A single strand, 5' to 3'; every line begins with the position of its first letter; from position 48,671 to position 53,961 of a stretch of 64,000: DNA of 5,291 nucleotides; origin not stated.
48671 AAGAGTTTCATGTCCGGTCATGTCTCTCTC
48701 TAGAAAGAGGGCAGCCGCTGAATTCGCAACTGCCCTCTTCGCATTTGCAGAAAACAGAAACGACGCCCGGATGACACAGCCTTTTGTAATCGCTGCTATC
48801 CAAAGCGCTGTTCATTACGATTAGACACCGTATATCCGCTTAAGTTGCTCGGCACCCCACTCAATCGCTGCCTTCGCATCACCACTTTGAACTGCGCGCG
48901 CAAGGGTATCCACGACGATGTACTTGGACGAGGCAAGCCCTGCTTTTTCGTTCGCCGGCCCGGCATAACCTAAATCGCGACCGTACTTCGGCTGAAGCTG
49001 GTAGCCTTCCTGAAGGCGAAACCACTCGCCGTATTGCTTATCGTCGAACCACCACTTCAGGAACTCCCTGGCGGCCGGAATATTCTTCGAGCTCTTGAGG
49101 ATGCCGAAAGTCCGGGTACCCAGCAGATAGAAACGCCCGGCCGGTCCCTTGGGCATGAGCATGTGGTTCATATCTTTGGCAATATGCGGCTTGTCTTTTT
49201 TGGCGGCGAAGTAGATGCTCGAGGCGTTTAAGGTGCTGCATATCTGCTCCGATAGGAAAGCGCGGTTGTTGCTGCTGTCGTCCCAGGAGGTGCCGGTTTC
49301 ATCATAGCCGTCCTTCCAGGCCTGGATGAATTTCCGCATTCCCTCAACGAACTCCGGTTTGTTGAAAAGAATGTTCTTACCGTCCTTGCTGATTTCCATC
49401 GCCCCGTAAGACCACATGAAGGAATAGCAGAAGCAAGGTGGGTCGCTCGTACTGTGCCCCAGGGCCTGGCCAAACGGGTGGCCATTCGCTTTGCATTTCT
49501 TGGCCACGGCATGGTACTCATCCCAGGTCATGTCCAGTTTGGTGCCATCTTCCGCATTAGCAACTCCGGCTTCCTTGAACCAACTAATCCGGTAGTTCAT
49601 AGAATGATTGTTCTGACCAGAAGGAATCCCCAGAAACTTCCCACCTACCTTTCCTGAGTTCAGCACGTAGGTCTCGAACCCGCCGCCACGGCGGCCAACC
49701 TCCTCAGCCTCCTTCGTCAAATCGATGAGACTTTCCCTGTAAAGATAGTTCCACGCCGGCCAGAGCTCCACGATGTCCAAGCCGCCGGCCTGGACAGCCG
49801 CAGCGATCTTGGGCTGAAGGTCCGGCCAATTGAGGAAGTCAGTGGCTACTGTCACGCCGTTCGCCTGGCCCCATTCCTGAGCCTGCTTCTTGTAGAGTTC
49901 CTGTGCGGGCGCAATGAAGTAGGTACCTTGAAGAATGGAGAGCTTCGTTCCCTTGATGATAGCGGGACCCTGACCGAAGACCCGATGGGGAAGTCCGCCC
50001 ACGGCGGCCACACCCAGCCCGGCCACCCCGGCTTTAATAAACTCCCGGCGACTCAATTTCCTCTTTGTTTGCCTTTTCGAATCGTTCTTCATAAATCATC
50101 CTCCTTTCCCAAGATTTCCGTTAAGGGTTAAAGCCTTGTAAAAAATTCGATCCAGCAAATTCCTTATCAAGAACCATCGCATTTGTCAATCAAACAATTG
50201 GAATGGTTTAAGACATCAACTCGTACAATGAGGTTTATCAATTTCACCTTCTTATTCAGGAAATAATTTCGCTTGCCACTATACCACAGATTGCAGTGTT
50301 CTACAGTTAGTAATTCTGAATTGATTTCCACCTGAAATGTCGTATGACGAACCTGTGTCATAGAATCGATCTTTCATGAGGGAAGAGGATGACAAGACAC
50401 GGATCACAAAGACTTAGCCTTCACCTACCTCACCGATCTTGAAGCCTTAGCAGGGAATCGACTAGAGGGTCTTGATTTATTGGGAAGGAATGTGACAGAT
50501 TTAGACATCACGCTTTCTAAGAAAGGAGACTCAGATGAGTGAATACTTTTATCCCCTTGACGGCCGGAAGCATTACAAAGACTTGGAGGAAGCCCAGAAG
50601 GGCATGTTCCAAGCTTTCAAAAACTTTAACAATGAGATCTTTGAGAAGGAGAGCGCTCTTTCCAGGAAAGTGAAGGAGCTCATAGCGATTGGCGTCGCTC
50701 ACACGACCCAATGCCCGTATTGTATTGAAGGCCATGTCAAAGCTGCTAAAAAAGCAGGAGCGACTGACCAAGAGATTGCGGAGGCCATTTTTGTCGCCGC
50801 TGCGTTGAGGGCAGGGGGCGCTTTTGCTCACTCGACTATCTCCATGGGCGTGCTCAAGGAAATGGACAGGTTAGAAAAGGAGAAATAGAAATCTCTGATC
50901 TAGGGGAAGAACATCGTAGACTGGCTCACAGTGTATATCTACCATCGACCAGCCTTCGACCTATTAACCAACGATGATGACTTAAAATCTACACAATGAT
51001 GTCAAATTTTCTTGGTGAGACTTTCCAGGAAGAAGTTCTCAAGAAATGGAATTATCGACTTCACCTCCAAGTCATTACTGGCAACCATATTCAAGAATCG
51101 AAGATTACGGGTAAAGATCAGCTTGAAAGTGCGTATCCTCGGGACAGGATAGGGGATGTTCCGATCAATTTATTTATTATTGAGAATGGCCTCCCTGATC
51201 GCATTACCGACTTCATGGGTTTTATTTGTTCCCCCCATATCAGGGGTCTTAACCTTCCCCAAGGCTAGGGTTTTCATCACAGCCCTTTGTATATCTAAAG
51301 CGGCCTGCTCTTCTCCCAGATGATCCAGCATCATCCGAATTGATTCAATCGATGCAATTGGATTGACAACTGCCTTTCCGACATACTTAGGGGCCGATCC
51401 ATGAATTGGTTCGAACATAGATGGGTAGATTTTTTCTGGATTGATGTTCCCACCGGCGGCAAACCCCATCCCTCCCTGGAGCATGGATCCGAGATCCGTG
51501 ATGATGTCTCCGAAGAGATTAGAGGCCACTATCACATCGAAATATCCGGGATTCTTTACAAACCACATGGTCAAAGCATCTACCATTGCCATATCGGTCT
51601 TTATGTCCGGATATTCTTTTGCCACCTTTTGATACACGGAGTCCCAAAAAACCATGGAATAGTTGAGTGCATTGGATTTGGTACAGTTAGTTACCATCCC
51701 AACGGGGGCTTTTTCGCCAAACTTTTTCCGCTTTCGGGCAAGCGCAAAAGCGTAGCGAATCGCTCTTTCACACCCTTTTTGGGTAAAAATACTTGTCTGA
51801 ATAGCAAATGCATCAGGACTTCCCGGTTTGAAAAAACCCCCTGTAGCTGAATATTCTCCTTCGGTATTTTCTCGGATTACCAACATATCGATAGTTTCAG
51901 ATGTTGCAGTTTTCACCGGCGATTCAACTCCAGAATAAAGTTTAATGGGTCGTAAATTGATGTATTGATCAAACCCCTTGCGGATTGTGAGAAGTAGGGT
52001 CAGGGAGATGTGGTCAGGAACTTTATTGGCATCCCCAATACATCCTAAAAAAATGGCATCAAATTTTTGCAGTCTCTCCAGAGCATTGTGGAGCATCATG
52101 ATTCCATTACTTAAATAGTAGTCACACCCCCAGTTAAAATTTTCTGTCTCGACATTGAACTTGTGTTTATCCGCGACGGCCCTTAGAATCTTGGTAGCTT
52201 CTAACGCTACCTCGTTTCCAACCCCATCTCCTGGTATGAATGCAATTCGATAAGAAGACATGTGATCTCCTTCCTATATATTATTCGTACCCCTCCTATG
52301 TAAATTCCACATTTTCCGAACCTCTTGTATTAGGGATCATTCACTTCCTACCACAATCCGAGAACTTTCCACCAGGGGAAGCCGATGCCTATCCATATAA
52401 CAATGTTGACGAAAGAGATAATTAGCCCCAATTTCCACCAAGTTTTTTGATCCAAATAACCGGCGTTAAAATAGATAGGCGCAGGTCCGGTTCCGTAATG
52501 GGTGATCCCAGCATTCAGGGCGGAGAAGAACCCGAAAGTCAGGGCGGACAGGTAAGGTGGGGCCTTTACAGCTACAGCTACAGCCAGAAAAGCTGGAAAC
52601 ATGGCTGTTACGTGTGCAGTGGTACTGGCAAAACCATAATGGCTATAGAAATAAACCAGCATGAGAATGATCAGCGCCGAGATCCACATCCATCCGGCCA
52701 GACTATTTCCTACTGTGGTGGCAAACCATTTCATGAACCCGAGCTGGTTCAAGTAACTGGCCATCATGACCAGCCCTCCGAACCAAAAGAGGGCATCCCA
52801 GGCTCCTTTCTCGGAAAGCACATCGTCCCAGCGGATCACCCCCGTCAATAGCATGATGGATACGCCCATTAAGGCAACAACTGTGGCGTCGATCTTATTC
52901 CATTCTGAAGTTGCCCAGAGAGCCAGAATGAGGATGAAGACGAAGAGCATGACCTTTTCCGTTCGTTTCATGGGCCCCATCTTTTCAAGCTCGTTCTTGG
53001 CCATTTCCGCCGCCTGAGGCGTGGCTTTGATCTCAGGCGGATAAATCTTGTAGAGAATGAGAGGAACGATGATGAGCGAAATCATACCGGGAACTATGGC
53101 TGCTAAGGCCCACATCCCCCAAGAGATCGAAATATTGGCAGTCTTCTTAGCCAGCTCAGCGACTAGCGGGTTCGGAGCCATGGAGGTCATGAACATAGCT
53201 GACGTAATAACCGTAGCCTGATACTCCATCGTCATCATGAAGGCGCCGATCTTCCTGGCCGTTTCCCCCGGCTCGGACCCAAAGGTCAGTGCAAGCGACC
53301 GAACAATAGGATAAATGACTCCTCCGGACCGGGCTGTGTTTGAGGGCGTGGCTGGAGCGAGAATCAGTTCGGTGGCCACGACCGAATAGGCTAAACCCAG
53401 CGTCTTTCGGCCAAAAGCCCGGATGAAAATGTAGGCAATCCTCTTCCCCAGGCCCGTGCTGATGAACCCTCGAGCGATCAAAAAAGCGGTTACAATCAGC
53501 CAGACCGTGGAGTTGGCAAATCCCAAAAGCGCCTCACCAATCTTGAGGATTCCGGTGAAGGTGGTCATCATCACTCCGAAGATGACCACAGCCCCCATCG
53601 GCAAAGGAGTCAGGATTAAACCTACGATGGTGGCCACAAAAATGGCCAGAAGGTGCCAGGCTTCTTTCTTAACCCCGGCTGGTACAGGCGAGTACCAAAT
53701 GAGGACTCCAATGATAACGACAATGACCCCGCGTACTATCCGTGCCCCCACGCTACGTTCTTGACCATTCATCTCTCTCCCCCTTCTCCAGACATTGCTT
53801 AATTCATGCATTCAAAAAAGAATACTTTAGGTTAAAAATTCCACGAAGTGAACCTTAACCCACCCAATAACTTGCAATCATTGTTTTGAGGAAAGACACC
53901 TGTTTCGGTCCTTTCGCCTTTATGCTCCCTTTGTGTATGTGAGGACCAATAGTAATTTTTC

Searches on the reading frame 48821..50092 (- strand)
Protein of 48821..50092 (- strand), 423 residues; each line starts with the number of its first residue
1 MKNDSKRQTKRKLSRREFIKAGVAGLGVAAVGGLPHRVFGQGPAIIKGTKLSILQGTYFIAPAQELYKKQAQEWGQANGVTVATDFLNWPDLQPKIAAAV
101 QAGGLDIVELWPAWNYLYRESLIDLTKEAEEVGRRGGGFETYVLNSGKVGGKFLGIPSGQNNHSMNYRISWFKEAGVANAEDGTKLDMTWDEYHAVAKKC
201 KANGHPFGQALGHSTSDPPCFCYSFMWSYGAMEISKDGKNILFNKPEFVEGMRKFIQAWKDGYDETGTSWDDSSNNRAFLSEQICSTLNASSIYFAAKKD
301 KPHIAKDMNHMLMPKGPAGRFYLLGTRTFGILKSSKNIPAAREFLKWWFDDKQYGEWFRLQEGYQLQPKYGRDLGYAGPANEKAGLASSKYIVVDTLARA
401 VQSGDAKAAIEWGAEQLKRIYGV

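Call 56: search_protein_families(library=pfam, proteins=[window:48821-50092:-], max_evalue=0.0001)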
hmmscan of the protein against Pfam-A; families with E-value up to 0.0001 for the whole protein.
window:48821-50092:- (423 aa): 2 families
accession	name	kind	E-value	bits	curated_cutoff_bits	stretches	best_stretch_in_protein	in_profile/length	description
PF13416.11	SBP_bac_8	-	3.9e-24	86.3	27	1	71-360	3-255/279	Bacterial extracellular solute-binding protein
PF01547.30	SBP_bac_1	-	8.6e-18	65.8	26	1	67-353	10-305/307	Bacterial extracellular solute-binding protein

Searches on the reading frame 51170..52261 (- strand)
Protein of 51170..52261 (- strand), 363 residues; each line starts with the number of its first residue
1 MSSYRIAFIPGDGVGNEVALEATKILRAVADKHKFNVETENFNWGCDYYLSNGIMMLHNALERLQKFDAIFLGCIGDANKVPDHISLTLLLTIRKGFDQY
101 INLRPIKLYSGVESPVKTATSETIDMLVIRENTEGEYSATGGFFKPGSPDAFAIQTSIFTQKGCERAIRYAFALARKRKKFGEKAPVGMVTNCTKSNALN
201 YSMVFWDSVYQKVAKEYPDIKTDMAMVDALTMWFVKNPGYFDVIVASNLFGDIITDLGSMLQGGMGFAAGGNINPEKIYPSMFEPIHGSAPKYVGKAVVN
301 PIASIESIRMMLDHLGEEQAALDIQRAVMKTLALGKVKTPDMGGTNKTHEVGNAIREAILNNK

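Call 56: search_protein_families(library=pfam, proteins=[window:51170-52261:-], max_evalue=0.0001)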
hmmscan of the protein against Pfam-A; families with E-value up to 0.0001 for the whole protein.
window:51170-52261:- (363 aa): 1 family
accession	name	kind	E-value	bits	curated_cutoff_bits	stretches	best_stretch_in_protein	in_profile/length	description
PF00180.25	Iso_dh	-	1.7e-86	291.1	27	1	6-355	2-348/348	Isocitrate/isopropylmalate dehydrogenase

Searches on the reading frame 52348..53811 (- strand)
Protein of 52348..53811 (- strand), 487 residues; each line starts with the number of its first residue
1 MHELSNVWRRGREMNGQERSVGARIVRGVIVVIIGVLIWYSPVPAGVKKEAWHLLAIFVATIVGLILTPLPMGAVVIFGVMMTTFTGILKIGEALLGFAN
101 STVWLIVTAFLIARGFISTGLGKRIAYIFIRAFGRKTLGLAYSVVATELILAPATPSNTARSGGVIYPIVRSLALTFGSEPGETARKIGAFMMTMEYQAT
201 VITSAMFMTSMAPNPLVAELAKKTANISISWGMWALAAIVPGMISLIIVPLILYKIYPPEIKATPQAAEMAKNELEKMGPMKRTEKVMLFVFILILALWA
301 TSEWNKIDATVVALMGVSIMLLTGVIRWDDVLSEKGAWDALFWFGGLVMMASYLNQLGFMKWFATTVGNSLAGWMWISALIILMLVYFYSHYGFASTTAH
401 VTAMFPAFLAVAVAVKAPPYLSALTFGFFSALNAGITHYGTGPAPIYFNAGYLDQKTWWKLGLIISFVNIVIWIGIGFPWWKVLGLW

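Call 56: search_protein_families(library=pfam, proteins=[window:52348-53811:-], max_evalue=0.0001)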
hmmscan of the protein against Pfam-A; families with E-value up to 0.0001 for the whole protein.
window:52348-53811:- (487 aa): 2 families
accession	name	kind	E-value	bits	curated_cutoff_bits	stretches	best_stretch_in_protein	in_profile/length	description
PF00939.25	Na_sulph_symp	-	1.8e-168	561.8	27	1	24-487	3-472/472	Sodium:sulfate symporter transmembrane region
PF03600.22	CitMHS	-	2.4e-22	79.9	31.9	1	63-427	2-336/336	Citrate transporter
